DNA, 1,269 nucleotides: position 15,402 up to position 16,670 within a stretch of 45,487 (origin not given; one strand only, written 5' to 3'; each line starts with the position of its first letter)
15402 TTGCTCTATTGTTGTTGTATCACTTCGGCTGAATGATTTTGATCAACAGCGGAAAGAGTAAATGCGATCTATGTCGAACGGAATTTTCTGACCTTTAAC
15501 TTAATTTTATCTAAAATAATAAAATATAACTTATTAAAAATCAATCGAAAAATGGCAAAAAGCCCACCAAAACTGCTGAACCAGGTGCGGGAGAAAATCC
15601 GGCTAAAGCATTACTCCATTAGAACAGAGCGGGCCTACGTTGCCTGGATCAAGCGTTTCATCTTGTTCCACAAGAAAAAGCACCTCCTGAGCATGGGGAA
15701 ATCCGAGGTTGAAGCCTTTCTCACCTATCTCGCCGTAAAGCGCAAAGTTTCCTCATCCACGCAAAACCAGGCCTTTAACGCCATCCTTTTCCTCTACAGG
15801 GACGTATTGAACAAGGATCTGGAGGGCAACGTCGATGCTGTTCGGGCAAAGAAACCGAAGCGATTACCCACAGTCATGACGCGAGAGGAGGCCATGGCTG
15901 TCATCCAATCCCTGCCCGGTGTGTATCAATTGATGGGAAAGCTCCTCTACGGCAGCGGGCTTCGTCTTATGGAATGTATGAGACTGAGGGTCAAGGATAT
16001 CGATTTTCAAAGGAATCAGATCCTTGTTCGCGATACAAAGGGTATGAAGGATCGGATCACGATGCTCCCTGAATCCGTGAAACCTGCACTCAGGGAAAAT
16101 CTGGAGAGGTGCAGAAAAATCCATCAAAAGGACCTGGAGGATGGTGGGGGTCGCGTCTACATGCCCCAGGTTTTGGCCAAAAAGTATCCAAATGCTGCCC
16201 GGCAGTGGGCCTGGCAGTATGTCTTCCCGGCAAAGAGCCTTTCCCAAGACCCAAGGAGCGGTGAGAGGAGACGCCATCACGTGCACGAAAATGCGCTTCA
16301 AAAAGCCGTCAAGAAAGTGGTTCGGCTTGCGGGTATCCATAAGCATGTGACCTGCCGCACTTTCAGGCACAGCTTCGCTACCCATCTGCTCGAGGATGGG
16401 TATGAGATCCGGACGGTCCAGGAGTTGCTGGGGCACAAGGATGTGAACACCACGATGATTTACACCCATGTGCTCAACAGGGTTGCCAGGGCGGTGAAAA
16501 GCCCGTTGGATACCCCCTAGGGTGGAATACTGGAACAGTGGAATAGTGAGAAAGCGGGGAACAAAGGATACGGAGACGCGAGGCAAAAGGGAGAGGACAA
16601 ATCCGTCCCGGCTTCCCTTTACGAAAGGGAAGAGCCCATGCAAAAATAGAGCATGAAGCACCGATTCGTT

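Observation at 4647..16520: Complete sedentary chromosomal integron with an ~11 kb cassette array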

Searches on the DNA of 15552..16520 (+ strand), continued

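Call 33: search_with_rna_model(model_id=R2, sources=[L084, L086, L083], filters=off, max_evalue=10, show_alignments=4)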
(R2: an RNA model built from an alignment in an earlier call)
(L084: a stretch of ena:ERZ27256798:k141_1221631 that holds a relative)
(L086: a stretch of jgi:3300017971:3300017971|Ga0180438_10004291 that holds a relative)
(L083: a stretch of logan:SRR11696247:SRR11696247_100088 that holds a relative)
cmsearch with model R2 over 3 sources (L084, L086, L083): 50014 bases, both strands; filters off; matches with E-value up to 10: 6.
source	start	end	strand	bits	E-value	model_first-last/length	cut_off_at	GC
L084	4313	4401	-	10.4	2.6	1-63/63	no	0.56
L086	4221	4309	-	10.4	2.6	1-63/63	no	0.56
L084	13041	13059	-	8.6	6.9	1-63/63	no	0.68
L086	12949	12967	-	8.6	6.9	1-63/63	no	0.68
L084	8662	8679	-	8.3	8.3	1-63/63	no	0.44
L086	8570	8587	-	8.3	8.3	1-63/63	no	0.44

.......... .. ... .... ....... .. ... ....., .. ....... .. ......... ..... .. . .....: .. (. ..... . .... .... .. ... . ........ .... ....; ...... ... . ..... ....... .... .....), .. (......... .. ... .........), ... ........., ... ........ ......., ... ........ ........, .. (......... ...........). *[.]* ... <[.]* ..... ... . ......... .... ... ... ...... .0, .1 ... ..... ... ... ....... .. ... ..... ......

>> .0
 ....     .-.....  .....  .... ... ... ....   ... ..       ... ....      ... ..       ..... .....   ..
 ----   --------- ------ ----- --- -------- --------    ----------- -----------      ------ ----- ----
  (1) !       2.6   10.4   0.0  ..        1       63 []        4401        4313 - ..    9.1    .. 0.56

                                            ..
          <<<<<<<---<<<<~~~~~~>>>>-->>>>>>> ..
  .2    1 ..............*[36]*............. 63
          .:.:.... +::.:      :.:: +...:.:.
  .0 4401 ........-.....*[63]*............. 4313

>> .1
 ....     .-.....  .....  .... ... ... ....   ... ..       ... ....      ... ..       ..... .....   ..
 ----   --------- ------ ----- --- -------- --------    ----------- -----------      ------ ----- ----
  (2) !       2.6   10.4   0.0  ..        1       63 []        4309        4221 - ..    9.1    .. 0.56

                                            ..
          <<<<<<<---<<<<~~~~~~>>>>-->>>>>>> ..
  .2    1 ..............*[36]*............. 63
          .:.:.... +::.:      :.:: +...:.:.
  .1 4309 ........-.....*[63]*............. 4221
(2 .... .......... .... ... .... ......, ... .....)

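Call 60: search_with_rna_model(model_id=R2, sources=[L091, L092], filters=off, max_evalue=1, show_alignments=0)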
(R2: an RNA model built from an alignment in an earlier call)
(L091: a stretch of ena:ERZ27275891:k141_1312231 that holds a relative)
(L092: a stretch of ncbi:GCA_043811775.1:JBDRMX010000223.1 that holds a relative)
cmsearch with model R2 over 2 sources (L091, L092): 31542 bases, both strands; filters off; matches with E-value up to 1: 1.
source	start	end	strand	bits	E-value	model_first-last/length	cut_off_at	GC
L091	6550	6667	+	17.3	0.036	1-63/63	no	0.64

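Call 80: search_with_rna_model(model_id=R2, sources=[L091, L094], filters=off, max_evalue=10, show_alignments=8)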
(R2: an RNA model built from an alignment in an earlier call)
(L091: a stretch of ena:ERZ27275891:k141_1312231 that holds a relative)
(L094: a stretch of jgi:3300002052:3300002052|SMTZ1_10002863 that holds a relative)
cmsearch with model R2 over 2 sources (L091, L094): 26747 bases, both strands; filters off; matches with E-value up to 10: 6.
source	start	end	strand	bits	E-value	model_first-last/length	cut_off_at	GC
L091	6550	6667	+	17.3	0.03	1-63/63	no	0.64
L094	4444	4561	+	17.3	0.03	1-63/63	no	0.64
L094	3309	3394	+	14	0.19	1-63/63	no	0.6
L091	3190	3207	-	9.1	2.9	1-63/63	no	0.5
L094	1084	1101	-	9.1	2.9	1-63/63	no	0.5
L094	14227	14258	+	7.9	5.4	16-49/63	no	0.69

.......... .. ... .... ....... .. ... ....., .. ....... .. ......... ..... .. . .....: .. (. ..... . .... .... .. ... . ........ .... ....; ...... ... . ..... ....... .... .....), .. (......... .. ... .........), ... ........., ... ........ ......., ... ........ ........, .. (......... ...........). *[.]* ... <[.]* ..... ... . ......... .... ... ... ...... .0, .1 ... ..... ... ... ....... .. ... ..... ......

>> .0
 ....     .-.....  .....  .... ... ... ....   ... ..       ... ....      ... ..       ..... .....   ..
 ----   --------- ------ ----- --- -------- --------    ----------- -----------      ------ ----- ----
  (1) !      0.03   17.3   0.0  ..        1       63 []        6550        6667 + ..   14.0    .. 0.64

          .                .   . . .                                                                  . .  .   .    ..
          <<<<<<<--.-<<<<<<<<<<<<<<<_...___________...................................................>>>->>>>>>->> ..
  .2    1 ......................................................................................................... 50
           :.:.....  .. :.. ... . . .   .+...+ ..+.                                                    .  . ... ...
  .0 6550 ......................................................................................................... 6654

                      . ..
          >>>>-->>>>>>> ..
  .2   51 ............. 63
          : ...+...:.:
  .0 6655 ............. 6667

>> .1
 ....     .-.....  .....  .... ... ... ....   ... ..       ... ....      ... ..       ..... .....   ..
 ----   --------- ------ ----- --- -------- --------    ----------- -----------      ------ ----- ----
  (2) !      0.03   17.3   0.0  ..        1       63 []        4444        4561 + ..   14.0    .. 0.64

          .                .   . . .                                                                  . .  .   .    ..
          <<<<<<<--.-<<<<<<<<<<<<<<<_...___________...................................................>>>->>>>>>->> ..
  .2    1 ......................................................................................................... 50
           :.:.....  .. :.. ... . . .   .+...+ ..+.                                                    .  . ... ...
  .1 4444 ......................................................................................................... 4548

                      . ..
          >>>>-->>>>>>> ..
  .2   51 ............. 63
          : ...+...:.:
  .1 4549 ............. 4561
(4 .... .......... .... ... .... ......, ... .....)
